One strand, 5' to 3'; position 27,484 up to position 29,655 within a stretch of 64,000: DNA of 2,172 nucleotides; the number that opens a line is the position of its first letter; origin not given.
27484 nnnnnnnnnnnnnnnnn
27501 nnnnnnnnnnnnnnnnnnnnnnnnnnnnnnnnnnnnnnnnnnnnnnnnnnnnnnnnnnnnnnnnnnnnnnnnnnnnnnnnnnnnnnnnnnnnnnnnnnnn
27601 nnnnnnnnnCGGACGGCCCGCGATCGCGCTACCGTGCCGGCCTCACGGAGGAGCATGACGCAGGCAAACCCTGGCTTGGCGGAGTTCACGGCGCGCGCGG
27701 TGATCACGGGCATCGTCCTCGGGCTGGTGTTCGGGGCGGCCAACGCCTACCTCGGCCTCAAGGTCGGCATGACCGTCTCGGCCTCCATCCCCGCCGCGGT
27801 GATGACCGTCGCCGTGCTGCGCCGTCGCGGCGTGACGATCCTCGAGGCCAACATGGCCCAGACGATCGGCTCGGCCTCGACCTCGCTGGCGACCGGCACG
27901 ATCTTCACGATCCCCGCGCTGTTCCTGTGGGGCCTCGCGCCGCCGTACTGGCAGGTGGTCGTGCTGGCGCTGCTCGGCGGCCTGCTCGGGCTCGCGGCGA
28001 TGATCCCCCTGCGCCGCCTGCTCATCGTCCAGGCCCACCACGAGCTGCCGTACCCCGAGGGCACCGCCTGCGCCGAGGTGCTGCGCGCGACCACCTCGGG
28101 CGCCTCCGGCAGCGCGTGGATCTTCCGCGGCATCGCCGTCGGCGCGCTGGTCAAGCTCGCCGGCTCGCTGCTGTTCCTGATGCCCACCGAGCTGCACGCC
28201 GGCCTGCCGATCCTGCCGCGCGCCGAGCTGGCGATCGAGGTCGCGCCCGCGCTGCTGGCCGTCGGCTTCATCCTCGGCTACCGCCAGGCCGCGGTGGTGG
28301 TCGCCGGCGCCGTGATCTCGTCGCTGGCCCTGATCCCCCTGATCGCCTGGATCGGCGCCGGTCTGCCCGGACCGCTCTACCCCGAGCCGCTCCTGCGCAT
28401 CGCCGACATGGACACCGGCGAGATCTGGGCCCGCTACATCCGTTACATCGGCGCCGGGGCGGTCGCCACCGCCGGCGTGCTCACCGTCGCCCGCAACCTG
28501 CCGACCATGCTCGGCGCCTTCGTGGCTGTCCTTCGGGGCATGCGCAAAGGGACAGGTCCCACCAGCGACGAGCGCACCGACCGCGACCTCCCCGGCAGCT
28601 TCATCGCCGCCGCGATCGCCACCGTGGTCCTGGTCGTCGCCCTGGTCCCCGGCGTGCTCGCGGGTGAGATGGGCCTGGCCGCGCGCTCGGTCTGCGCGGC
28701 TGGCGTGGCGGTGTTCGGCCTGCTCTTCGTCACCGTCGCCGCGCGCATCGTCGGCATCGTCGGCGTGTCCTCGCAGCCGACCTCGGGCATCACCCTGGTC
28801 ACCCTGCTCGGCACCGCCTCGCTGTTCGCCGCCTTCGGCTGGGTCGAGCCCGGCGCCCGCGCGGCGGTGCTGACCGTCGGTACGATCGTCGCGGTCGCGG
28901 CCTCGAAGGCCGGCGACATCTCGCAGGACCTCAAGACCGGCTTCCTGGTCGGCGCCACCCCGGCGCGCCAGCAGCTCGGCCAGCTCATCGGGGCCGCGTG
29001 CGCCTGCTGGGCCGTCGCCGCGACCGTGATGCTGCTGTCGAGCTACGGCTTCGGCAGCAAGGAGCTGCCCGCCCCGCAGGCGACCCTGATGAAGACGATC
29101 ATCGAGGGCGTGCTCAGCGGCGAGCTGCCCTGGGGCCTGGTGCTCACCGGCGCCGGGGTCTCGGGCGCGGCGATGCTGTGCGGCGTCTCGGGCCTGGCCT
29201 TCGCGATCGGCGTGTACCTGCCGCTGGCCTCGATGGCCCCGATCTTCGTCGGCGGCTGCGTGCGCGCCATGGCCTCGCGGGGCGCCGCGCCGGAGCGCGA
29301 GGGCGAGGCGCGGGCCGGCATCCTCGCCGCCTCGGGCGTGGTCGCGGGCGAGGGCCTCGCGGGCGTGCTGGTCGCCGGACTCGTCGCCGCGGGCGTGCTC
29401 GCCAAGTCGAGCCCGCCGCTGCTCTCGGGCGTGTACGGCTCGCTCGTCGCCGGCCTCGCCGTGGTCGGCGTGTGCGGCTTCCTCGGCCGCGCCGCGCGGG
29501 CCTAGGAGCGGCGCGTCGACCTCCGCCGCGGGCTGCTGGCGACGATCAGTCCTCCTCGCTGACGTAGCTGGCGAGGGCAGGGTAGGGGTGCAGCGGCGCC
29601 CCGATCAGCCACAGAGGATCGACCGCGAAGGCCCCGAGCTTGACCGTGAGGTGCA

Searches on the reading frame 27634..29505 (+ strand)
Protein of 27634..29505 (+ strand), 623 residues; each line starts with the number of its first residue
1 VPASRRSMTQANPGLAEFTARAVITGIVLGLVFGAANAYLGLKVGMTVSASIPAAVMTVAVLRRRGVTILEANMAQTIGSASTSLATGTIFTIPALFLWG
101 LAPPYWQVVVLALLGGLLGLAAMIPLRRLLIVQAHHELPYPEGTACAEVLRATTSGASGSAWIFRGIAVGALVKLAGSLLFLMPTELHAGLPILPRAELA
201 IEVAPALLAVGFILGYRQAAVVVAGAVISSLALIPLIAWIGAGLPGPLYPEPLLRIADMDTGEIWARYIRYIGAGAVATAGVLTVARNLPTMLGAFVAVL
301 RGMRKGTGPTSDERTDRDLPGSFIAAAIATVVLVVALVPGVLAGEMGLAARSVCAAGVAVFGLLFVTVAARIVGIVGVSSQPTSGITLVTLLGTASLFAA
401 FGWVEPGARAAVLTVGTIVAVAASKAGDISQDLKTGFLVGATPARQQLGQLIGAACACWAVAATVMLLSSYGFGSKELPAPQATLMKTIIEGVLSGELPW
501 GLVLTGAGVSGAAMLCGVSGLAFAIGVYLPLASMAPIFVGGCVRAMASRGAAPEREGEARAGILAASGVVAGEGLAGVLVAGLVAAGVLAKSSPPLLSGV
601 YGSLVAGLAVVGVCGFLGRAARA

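Call 55: search_protein_families(library=pfam, proteins=[window:27634-29505:+], max_evalue=0.01)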
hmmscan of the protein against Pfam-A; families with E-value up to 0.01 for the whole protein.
window:27634-29505:+ (623 aa): 1 family
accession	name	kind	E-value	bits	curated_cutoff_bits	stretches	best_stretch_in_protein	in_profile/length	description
PF03169.20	OPT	-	3.5e-81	274.1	25.8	1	17-583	1-622/623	OPT oligopeptide transporter protein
